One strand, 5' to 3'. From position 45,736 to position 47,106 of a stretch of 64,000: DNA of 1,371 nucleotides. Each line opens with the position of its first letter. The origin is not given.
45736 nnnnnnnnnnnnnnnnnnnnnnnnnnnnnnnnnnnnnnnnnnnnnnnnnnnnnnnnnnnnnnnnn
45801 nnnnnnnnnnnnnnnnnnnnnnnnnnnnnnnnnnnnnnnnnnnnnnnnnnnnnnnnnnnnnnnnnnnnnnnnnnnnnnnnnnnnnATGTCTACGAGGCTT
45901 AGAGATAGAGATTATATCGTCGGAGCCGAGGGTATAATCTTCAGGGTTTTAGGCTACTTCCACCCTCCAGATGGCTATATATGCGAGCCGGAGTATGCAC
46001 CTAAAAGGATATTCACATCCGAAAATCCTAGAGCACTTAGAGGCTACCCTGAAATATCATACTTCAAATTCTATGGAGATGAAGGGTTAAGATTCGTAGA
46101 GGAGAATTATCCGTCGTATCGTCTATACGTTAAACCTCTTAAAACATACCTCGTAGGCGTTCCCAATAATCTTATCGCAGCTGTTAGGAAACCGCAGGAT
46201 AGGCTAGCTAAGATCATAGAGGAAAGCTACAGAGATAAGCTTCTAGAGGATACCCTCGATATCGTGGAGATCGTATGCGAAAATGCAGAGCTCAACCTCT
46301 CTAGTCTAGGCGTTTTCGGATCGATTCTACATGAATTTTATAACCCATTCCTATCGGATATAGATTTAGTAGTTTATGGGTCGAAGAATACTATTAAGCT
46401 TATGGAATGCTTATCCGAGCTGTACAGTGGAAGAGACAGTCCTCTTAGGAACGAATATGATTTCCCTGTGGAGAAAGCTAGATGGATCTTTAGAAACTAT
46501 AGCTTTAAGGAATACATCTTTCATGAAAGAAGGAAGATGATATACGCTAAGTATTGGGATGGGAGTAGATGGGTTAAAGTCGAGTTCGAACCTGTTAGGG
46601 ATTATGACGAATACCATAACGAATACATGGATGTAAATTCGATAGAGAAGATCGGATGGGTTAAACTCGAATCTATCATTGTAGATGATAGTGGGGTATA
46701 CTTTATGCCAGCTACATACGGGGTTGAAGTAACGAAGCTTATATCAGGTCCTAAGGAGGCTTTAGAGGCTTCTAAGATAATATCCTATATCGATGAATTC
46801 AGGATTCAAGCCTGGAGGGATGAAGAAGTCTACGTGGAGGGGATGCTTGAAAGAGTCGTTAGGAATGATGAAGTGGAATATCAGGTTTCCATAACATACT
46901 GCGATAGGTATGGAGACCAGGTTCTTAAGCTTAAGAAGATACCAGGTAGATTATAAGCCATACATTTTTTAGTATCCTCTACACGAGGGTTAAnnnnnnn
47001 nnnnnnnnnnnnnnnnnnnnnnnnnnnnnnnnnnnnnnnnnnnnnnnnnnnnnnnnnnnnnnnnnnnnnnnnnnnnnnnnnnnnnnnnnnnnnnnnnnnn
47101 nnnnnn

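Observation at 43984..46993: A 3 kb insertion between fbp and tpiA carrying a wHTH regulator and two tandem paralogous NTase-fold genes of unknown family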

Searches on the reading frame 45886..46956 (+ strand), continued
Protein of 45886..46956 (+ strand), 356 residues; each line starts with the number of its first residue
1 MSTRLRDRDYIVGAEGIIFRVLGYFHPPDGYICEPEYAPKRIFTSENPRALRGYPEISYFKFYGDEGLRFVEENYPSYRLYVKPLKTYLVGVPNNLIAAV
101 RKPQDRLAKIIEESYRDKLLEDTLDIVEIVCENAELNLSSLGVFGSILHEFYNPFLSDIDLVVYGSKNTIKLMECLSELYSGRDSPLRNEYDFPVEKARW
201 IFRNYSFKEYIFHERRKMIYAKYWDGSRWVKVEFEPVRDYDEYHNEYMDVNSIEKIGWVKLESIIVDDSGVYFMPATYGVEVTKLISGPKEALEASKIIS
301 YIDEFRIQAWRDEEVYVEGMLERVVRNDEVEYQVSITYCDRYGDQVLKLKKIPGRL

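Call 108: find_homologous_proteins(query=L097:8001-8996:+, max_evalue=0.001)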
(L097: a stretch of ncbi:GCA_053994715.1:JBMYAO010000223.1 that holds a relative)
Query L097:8001-8996:+ (331 aa): 2755 proteins with E <= 0.001 among 3970 candidates; the best 120 are listed.
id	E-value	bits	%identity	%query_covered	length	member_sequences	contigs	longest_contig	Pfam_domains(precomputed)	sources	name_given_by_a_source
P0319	7.2e-219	744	100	100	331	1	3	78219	-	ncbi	-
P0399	8.5e-142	490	64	100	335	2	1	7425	-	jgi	-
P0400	2.9e-90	321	46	100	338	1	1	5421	-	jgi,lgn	jgi:hypothetical protein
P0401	1.7e-89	318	47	98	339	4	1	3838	-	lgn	-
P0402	1.2e-88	316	47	99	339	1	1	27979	-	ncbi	ncbi:MAG: hypothetical protein QXI91_06340 [Candidatus Bathyarchaeia archaeon]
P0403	1.6e-88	315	45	100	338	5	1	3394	-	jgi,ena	-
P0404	1.7e-88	315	46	100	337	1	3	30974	-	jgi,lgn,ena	-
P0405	1.9e-88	315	45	99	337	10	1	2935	-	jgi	jgi:hypothetical protein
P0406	3.7e-88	314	47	100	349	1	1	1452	-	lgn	-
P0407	3.8e-88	314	45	100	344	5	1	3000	-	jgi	jgi:predicted nucleotidyltransferase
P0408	4.6e-88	314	47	100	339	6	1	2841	-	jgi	-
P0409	5.0e-88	314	47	99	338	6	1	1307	-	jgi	jgi:predicted nucleotidyltransferase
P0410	5.3e-88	314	45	100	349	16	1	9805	-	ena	-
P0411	7.9e-88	313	47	100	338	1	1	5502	-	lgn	-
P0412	8.4e-88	313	47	99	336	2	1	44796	-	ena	-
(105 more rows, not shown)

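Call 111: search_protein_families(library=pfam, proteins=[window:45886-46956:+, L097:8001-8996:+, L017:7129-8091:-, L097:5974-6672:+, L072:4401-4880:-], max_evalue=10)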
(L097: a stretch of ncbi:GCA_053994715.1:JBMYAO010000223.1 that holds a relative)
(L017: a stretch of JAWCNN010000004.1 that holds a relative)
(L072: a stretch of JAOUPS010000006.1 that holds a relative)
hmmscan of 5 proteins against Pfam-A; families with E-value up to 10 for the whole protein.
window:45886-46956:+ (356 aa): 3 families
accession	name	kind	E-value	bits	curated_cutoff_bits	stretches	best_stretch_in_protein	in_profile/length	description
PF01909.29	NTP_transf_2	-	4.6e-05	24.2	21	1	126-169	4-44/93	Nucleotidyltransferase domain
PF14517.12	Tachylectin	-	0.0073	16.5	29.8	1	196-288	70-155/230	Tachylectin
PF18765.7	Polbeta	-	0.0092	16.6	26.9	1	137-179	12-55/93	Polymerase beta, Nucleotidyltransferase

L097:8001-8996:+ (331 aa): 4 families
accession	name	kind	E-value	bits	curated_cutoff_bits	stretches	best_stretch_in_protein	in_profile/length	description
PF01909.29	NTP_transf_2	-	4e-05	24.3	21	1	121-205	7-79/93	Nucleotidyltransferase domain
PF14091.12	DUF4269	-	0.00047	20.9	28.9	1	118-204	8-91/151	Domain of unknown function (DUF4269)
PF18765.7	Polbeta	-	0.006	17.2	26.9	1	120-182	5-65/93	Polymerase beta, Nucleotidyltransferase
PF05907.18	CXXC_Zn-b_euk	-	0.14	12.5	22.9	1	157-249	66-153/155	CXXC motif containing zinc binding protein, eukaryotic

L017:7129-8091:- (321 aa): 0 families

L097:5974-6672:+ (232 aa): 2 families
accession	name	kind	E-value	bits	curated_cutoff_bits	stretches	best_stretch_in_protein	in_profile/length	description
PF12822.12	ECF_trnsprt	-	0.0098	16.4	30.7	1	11-175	3-166/169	ECF transporter, substrate-specific component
PF12036.14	DUF3522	-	7.2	7.1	29.3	1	12-46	97-131/188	Protein of unknown function (DUF3522)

L072:4401-4880:- (159 aa): 5 families
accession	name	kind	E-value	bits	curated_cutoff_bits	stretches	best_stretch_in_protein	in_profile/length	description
PF12410.13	rpo30_N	-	0.018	15.4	25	1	24-75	32-82/135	Poxvirus DNA dependent RNA polymerase 30kDa subunit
PF01629.22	DUF22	-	0.05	13.8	25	1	82-124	9-51/106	Domain of unknown function DUF22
PF08279.18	HTH_11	-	0.055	13.8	25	1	49-83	16-44/55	HTH domain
PF08542.16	Rep_fac_C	-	0.09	13.6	23.6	1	80-145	16-82/88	Replication factor C C-terminal domain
PF13463.12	HTH_27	-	0.15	12.8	22.2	1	52-95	22-63/68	Winged helix DNA-binding domain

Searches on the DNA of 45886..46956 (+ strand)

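Call 17: search_rna_families(source=L003, start=6100, end=6650, threshold=evalue, max_evalue=5, show_alignments=1)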
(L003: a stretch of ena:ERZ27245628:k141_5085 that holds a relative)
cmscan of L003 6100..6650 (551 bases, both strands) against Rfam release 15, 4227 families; matches with E-value up to 5: 2.
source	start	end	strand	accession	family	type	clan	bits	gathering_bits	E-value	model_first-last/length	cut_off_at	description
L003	6121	6179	-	RF00150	SNORD42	Gene; snRNA; snoRNA; CD-box;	-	19.7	39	1.9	1-68/68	no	Small nucleolar RNA SNORD42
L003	6352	6389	+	RF01716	PhotoRC-I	Cis-reg;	-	11.3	45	3.8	1-44/44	no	PhotoRC-I RNA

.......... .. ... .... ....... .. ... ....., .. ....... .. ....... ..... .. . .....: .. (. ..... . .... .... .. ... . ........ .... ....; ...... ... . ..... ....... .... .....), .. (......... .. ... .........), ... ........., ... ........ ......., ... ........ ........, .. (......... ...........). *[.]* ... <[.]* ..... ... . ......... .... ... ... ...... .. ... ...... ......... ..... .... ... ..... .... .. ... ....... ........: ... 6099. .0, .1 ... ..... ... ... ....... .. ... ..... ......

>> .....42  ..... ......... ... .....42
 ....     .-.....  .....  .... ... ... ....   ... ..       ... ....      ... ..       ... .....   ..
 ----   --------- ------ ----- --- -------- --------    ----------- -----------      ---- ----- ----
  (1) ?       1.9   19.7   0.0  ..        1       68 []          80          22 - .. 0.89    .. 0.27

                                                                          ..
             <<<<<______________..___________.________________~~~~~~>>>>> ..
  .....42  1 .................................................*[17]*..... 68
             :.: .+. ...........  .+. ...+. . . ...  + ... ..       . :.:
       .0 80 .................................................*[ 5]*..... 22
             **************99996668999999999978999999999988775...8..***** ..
